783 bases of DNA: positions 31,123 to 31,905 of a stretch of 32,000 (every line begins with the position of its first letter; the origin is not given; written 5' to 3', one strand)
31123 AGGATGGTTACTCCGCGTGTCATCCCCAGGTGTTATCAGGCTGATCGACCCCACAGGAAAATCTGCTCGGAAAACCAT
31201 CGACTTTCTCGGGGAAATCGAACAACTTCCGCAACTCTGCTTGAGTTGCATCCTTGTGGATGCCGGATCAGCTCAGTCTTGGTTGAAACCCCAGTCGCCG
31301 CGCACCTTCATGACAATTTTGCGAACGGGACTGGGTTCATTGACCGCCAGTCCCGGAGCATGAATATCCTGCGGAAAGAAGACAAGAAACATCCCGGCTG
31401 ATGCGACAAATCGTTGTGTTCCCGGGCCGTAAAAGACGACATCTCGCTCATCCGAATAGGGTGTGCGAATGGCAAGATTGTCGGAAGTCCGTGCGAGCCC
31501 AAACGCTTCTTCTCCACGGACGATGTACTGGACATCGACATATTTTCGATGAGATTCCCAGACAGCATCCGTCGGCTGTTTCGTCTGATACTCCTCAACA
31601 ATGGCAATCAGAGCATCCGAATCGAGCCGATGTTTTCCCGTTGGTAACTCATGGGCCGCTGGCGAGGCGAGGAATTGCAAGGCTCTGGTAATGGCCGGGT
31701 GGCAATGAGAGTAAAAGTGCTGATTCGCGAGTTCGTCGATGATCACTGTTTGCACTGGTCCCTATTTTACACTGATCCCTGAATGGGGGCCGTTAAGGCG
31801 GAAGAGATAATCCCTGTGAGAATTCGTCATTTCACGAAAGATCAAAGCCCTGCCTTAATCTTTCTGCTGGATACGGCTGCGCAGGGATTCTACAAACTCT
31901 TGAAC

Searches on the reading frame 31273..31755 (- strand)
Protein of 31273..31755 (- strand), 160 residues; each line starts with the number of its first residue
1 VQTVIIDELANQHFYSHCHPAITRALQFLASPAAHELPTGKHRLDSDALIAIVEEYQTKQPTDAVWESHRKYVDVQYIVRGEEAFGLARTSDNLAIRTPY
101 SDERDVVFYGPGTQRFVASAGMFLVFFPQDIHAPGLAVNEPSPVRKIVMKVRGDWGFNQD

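Call 62: search_protein_families(library=pfam, proteins=[window:31273-31755:-], max_evalue=0.001)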
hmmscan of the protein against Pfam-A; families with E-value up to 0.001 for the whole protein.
window:31273-31755:- (160 aa): 1 family
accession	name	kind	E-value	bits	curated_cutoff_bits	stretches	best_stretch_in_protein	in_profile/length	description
PF04074.18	DUF386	-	7.3e-44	149.7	26.5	1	5-152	2-145/145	YhcH/YjgK/YiaL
